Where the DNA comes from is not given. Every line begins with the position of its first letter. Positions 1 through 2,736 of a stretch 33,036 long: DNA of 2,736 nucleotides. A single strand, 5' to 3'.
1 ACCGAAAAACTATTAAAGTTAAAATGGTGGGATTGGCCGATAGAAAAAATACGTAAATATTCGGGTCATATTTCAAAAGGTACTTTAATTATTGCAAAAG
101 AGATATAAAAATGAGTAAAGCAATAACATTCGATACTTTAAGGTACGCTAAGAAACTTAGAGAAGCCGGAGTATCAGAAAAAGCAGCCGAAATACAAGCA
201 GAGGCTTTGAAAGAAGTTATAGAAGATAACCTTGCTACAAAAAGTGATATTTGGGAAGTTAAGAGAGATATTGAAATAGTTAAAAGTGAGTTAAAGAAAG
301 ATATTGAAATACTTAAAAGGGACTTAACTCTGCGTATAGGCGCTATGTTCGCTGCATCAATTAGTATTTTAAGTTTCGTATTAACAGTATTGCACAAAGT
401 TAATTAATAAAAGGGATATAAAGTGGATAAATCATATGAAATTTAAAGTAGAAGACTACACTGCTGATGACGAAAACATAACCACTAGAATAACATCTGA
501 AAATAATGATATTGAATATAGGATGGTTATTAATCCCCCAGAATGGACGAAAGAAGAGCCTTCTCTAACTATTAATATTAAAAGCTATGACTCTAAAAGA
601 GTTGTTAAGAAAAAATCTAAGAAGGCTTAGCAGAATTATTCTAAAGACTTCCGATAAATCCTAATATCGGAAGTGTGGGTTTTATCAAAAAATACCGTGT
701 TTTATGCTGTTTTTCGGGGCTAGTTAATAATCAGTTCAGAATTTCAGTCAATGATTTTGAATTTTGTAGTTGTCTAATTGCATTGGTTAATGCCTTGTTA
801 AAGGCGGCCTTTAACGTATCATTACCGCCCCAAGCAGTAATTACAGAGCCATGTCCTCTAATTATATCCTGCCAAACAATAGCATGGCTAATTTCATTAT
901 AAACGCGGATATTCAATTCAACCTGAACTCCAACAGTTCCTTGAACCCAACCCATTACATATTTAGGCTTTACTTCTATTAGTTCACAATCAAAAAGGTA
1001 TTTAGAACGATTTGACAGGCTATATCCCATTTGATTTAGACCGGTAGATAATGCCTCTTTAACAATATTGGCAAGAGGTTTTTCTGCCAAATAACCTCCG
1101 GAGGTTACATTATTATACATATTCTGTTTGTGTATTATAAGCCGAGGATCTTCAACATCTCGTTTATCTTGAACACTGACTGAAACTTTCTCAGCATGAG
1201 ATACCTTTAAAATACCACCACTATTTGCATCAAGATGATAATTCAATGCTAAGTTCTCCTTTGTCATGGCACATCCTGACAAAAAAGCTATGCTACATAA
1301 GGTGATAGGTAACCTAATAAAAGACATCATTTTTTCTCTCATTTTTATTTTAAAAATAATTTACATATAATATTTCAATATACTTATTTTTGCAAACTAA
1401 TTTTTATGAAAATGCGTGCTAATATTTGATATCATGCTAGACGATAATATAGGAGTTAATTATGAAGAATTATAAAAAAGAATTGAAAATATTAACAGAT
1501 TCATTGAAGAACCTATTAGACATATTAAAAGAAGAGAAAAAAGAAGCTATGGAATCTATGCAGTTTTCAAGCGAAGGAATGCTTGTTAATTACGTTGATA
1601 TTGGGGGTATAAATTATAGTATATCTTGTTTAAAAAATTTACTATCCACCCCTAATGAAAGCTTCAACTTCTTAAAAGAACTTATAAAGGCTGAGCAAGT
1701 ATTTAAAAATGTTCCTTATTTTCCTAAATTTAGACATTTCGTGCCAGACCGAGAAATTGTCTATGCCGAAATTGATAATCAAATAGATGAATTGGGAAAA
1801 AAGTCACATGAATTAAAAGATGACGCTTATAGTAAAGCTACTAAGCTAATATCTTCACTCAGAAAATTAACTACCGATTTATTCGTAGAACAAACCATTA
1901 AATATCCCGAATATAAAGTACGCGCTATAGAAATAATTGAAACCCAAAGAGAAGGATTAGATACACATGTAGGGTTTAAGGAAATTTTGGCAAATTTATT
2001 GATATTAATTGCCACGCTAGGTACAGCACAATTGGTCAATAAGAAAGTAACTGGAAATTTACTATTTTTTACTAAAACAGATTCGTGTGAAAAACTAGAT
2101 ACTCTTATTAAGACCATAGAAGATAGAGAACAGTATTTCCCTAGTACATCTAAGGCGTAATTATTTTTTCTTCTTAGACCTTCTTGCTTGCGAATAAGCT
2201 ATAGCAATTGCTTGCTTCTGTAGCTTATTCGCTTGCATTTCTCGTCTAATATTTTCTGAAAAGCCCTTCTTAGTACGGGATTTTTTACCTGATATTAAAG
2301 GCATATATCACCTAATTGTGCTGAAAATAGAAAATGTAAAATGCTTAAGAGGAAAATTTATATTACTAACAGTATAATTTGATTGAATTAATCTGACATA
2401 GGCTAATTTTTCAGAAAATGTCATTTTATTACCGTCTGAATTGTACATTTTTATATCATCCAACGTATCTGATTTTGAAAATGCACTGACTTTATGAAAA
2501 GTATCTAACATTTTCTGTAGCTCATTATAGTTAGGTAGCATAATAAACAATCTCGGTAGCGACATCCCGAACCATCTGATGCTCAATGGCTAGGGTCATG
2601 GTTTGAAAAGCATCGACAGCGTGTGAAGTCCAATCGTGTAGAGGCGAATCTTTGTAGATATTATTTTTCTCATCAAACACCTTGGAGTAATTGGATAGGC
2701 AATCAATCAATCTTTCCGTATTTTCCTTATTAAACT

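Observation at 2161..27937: T7-type podovirus virion module joined to a plasmid replication, partition and addiction module: candidate podoviral phage-plasmid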

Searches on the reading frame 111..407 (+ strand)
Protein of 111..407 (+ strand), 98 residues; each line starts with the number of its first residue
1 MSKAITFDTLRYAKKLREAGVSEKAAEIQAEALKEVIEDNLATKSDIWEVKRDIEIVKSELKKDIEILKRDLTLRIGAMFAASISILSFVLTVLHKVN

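Call 20: search_protein_families(library=phrogs, proteins=[window:111-407:+], max_evalue=0.01)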
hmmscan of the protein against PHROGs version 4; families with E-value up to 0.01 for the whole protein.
window:111-407:+ (98 aa): 2 families
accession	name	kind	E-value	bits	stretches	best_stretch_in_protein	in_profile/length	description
phrog_17872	-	unknown function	2.9e-09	38.4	1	5-82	4-85/100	-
phrog_9415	-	unknown function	0.00023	22.1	1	5-72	4-73/168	-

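Call 37: search_protein_families(library=pfam, proteins=[window:111-407:+], max_evalue=0.05)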
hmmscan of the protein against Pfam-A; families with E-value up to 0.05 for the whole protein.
window:111-407:+ (98 aa): 1 family
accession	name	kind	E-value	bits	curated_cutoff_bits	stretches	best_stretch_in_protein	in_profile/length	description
PF07798.16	CCDC90-like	-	3.2e-07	30.8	33.5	1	7-75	1-69/175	Coiled-coil domain-containing protein 90-like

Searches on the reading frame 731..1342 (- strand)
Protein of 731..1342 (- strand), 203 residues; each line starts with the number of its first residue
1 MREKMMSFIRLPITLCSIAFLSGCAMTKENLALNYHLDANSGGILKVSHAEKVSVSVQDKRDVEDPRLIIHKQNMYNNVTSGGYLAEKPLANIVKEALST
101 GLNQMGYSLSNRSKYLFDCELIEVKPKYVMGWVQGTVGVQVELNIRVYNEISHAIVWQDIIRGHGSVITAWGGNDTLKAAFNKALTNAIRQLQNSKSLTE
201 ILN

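Call 15: find_encoding_contigs(protein=window:731-1342:-, flank=10000, max_places=6)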
Protein window:731-1342:- (203 aa): no gene with exactly this product is on record in the collection.

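Call 20: search_protein_families(library=phrogs, proteins=[window:731-1342:-], max_evalue=0.01)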
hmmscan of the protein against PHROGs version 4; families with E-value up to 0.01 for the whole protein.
window:731-1342:- (203 aa): 0 families

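Call 37: search_protein_families(library=pfam, proteins=[window:731-1342:-], max_evalue=0.05)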
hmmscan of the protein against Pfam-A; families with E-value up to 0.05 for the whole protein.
window:731-1342:- (203 aa): 1 family
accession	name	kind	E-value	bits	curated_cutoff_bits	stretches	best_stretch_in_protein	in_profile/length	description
PF03923.18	Lipoprotein_16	-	4.7e-09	36.6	25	1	47-202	10-158/159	Uncharacterized lipoprotein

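Call 117: search_protein_families(library=ncbifam, proteins=[window:731-1342:-], max_evalue=0.01)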
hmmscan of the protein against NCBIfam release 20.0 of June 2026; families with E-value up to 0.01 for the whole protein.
window:731-1342:- (203 aa): 0 families

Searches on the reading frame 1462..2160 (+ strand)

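Call 20: search_protein_families(library=phrogs, proteins=[window:1462-2160:+], max_evalue=0.01)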
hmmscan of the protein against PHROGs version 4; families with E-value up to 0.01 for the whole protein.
window:1462-2160:+ (232 aa): 0 families

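Call 37: search_protein_families(library=pfam, proteins=[window:1462-2160:+], max_evalue=0.05)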
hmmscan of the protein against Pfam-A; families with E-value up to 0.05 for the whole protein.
window:1462-2160:+ (232 aa): 0 families

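Call 117: search_protein_families(library=ncbifam, proteins=[window:1462-2160:+], max_evalue=0.01)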
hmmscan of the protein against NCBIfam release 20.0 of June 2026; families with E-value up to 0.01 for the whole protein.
window:1462-2160:+ (232 aa): 1 family
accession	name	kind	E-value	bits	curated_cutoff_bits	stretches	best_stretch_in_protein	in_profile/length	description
NF043056.1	T4SS_LegK1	equivalog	1.7e-09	36.8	550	1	102-220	387-514/516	Dot/Icm T4SS effector kinase LegK1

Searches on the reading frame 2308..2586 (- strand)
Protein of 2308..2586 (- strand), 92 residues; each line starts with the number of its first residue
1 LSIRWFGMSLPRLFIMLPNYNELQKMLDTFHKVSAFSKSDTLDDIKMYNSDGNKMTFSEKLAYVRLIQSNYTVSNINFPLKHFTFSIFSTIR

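Call 20: search_protein_families(library=phrogs, proteins=[window:2308-2586:-], max_evalue=0.01)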
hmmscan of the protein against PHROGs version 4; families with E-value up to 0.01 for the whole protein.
window:2308-2586:- (92 aa): 0 families

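Call 37: search_protein_families(library=pfam, proteins=[window:2308-2586:-], max_evalue=0.05)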
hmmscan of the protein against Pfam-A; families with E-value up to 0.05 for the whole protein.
window:2308-2586:- (92 aa): 2 families
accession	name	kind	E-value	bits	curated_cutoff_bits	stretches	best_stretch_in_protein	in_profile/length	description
PF04005.17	Hus1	-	0.034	13.7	27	1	11-42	149-172/288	Hus1-like protein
PF10909.13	DUF2682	-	0.036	14.7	33.3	0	25-73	7-56/88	Protein of unknown function (DUF2682)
